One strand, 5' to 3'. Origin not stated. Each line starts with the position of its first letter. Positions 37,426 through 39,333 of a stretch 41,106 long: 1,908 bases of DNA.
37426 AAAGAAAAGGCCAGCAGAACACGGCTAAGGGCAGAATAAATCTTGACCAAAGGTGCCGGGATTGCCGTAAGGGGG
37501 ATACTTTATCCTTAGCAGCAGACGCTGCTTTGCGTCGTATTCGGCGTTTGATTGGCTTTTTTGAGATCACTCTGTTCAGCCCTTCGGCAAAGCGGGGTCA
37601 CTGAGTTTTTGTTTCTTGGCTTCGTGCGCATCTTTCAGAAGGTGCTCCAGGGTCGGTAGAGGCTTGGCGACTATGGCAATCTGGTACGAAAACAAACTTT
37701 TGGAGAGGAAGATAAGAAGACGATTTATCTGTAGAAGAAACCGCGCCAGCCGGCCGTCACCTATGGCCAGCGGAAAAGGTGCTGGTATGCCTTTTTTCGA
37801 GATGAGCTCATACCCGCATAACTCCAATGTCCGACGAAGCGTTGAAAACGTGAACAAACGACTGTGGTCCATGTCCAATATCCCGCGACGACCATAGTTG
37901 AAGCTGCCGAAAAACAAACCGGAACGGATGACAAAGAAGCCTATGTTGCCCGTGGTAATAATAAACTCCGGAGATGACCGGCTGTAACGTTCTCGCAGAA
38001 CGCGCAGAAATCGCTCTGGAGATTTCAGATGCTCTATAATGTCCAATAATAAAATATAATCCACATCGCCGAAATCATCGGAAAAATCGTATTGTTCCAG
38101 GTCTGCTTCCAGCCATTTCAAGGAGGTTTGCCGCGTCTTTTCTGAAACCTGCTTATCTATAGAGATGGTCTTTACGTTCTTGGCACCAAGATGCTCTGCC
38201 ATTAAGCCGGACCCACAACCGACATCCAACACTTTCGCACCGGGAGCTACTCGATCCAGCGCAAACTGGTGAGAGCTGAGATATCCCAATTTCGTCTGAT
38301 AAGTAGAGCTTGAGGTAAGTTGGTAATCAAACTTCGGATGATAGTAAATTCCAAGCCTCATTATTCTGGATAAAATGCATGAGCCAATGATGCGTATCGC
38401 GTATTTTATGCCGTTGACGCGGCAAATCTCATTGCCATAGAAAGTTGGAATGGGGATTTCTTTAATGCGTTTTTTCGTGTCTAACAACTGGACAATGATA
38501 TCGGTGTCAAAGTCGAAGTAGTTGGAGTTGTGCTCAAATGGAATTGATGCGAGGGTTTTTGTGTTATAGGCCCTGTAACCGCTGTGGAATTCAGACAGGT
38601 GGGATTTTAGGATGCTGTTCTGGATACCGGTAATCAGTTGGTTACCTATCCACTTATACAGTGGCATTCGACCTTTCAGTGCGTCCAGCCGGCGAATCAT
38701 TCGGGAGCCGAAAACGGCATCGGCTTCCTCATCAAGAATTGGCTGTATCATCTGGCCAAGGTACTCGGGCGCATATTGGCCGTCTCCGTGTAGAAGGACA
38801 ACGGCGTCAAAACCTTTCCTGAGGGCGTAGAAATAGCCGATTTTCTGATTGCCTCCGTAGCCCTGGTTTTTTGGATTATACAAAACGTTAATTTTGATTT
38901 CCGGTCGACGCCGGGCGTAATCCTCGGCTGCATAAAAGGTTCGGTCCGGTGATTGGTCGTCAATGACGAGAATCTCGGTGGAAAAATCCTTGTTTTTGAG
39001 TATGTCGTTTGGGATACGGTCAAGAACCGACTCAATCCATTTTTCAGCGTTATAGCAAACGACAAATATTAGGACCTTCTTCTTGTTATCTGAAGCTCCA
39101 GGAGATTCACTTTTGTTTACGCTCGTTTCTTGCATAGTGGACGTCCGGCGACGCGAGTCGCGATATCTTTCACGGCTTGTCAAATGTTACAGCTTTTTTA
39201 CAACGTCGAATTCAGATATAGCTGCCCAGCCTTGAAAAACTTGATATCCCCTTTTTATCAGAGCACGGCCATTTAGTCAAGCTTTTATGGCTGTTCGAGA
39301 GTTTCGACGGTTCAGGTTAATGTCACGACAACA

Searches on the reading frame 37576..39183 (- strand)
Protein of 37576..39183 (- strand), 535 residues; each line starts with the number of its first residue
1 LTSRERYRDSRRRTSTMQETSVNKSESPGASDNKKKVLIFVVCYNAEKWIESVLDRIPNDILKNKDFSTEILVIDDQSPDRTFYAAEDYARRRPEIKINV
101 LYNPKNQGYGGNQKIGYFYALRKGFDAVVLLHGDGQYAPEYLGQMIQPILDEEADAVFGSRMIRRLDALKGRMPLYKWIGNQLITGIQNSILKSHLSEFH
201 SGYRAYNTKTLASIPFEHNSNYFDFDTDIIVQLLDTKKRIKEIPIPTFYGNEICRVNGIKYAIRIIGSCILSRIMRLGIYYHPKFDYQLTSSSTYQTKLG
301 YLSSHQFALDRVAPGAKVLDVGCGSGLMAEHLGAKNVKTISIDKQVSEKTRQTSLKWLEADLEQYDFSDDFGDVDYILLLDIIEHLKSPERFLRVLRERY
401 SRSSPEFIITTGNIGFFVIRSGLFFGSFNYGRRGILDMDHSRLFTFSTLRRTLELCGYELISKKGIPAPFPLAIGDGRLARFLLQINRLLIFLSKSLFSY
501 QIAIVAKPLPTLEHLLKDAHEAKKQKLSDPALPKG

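Call 55: search_protein_families(library=pfam, proteins=[window:37576-39183:-], max_evalue=0.001)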
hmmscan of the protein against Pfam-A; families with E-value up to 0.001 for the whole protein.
window:37576-39183:- (535 aa): 9 families
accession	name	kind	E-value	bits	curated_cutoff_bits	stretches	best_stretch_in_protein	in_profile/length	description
PF00535.33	Glycos_transf_2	-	5e-20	72.5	23.3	1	39-206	2-159/168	Glycosyl transferase family 2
PF13489.12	Methyltransf_23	-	2.7e-11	43.9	27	1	305-462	13-163/164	Methyltransferase domain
PF08241.18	Methyltransf_11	-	7e-09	36.7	21.2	1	319-395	1-82/95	Methyltransferase domain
PF07021.18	MetW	-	1.2e-07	31.9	21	1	306-423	5-121/193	Methionine biosynthesis protein MetW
PF08242.18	Methyltransf_12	-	7.5e-07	30.2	30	1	319-398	1-90/98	Methyltransferase domain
PF13641.12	Glyco_tranf_2_3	-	9.2e-07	29.5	27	1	37-166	3-128/230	Glycosyltransferase like family 2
PF13649.12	Methyltransf_25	-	1.8e-06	29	27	1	318-394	1-87/97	Methyltransferase domain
PF06325.19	PrmA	-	0.0004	20.4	22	1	312-348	159-198/296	Ribosomal protein L11 methyltransferase (PrmA)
PF02353.26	CMAS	-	0.00072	19.4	27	0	311-388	59-142/273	Mycolic acid cyclopropane synthetase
